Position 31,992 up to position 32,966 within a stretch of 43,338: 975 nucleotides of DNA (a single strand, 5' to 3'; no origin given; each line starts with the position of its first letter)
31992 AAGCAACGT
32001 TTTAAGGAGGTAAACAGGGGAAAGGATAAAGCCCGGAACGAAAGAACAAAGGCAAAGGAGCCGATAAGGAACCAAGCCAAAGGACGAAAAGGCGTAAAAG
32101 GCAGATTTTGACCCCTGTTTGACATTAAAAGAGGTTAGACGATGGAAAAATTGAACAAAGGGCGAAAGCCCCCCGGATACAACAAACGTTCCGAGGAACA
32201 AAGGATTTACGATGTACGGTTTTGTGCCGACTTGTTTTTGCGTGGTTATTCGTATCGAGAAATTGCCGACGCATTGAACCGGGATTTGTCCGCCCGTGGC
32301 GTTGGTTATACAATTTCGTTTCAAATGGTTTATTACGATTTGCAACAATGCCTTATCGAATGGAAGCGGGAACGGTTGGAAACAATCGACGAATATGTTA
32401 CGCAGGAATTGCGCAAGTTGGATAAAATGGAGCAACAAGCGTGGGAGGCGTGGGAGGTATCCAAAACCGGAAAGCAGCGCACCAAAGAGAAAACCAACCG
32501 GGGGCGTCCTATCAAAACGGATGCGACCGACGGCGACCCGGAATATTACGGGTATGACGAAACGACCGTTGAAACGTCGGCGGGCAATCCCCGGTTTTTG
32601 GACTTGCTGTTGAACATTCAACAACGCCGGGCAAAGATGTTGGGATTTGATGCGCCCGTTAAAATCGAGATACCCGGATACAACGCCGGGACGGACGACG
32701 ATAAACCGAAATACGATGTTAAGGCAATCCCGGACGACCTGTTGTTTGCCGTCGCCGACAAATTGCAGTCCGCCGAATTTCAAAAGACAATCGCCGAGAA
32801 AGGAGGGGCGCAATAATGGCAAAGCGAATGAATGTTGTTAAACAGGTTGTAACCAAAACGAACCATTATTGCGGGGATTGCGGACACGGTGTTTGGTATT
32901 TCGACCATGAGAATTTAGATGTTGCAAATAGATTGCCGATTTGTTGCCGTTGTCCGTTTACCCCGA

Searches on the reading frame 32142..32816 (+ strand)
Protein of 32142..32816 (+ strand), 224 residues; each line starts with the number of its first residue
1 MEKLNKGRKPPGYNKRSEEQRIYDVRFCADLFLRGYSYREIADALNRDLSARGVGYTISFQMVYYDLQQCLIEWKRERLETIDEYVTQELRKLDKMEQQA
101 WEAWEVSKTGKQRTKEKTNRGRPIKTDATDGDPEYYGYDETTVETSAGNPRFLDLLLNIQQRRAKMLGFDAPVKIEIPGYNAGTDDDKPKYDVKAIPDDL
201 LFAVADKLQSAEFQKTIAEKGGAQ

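Call 28: search_protein_families(library=pfam, proteins=[window:32142-32816:+], max_evalue=0.01)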
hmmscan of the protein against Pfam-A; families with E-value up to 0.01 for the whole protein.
window:32142-32816:+ (224 aa): 2 families
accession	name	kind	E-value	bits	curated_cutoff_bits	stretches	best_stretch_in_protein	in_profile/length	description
PF13936.12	HTH_38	-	0.0024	18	27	1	29-48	14-33/44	Helix-turn-helix domain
PF04859.17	DUF641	-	0.0064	17.3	27.6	0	59-102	19-62/127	Plant protein of unknown function (DUF641)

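Call 29: search_protein_families(library=phrogs, proteins=[window:32142-32816:+], max_evalue=0.01)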
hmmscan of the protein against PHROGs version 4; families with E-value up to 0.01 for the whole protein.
window:32142-32816:+ (224 aa): 1 family
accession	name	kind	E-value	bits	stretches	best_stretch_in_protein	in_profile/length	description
phrog_645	-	DNA, RNA and nucleotide metabolism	1e-20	75.7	1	6-179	8-130/196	Rnase E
